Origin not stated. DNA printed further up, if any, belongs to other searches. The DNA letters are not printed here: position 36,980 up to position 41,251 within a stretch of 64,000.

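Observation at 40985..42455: Six-plus perfect tandem copies of a 219-bp unit encoding identical FG-GAP-like beta-propeller blades inside the RHS gene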

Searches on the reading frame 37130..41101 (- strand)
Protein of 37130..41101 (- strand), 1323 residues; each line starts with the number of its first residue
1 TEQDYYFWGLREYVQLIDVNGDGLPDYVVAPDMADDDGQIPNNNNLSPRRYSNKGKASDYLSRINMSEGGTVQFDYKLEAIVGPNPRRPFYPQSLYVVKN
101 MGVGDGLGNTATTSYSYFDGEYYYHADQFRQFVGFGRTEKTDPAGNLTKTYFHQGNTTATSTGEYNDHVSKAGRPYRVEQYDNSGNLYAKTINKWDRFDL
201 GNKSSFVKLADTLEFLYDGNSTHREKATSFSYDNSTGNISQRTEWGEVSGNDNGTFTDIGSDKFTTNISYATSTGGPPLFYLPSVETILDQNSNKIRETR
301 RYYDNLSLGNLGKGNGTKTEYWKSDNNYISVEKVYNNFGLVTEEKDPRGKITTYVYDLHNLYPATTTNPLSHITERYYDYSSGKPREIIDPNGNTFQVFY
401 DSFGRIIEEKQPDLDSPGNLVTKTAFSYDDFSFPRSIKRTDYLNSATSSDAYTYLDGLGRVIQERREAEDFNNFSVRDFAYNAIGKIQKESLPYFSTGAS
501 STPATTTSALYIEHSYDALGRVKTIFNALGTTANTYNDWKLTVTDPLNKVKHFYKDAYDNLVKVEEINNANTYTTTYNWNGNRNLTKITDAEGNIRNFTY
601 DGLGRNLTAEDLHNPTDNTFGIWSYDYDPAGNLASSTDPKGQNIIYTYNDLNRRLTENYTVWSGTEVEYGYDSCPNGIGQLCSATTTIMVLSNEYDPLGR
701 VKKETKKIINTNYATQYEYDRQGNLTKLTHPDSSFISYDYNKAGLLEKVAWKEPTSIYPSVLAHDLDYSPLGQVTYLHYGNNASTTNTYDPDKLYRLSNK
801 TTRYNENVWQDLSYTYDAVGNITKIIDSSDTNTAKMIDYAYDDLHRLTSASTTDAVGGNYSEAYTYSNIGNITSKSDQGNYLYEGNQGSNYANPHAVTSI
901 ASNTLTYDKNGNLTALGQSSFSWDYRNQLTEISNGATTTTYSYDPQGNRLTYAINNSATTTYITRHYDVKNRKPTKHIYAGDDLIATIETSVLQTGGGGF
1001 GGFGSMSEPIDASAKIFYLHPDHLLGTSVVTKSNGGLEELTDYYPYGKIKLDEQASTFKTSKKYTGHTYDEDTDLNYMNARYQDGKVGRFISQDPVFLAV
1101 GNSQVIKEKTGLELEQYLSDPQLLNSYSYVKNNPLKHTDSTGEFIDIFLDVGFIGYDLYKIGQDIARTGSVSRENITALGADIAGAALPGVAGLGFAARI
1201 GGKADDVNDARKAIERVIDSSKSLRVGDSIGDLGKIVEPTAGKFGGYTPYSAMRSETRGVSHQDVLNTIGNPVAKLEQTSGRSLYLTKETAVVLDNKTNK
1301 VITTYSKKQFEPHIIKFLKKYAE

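Call 87: find_homologous_proteins(query=window:37130-41101:-, max_evalue=1e-150)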
Query window:37130-41101:- (1323 aa): 388 proteins with E <= 1e-150 among 8000 candidates; the best 120 are listed.
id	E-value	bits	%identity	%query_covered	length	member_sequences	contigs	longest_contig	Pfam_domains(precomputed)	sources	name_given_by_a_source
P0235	0.0e+0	3518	100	100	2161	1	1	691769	PF16743.11,PF05593.20,PF13517.13,PF13202.13,PF25023.2,PF03534.19,PF21955.1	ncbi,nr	ncbi:MAG: FG-GAP-like repeat-containing protein [Candidatus Paceibacterota bacterium]|nr:MAG: FG-GAP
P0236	0.0e+0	1436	54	88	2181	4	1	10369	PF01839.30,PF20041.6,PF05593.20,PF13517.13,PF03534.19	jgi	jgi:RHS repeat-associated protein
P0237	0.0e+0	1416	50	93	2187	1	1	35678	PF05593.20,PF13517.13,PF03534.19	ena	-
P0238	0.0e+0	1333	54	93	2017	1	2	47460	PF01839.30,PF12256.15,PF20041.6,PF00545.26,PF05593.20,PF13517.13,PF03534.19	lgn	-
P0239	0.0e+0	1301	54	86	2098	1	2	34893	PF20041.6,PF05593.20,PF25023.2,PF03534.19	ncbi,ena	-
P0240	0.0e+0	1274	52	86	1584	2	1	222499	PF05593.20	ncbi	-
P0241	0.0e+0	1271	49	98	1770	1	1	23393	PF01839.30,PF05593.20,PF13517.13,PF25023.2,PF03534.19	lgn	-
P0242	0.0e+0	1254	52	90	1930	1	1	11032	PF01839.30,PF20041.6,PF05593.20,PF13517.13,PF25023.2,PF03534.19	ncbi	-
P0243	0.0e+0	1250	57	59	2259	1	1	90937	PF01839.30,PF12256.15,PF05593.20,PF13517.13,PF25023.2,PF03534.19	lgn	-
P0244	0.0e+0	1215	50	92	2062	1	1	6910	PF01839.30,PF12256.15,PF05593.20,PF13517.13,PF03534.19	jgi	jgi:RHS repeat-associated protein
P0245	0.0e+0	1179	51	85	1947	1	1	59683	PF01839.30,PF05593.20,PF13517.13,PF25023.2,PF03534.19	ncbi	-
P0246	0.0e+0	1170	50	92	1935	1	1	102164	PF01839.30,PF12256.15,PF20041.6,PF05593.20,PF13517.13,PF25023.2,PF03534.19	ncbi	-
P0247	0.0e+0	1161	52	56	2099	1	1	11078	PF01839.30,PF20041.6,PF05593.20,PF13517.13,PF13385.14,PF25023.2,PF14436.12,PF03534.19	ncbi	-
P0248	0.0e+0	1142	52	56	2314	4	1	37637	PF01839.30,PF20041.6,PF05593.20,PF13517.13,PF13385.14,PF25023.2,PF03534.19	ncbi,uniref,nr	ncbi:LamG-like jellyroll fold domain-containing protein [Candidatus Methanoperedens nitratireducens]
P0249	0.0e+0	1141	48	96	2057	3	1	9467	PF05593.20,PF13517.13,PF25023.2,PF03534.19,PF18431.7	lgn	-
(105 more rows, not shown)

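Call 90: find_related_loci(query=P0236, collection=metagenome_contigs, flank=3000)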
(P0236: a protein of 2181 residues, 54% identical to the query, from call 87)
Query P0236 (2181 aa) in metagenome_contigs; peptide patterns used: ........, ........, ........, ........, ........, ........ (x = any residue, [..] = any of these).
27 stretches matched a pattern; 4 encode a relative of the query (tblastn E <= 1e-3); 4 distinct loci.
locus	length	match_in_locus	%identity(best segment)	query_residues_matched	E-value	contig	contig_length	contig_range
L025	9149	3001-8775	36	134-1800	2e-180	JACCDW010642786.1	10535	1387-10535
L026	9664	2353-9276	23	146-1731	2e-23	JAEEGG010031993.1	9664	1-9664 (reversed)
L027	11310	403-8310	23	146-1986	2e-23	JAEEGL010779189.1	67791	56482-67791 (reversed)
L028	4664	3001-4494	24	146-591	2e-18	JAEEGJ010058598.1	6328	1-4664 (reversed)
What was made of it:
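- Tried and rejected: Fetching the P0236 locus from JGI contigs returned only distant relatives, at most 36% identical (call 90).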
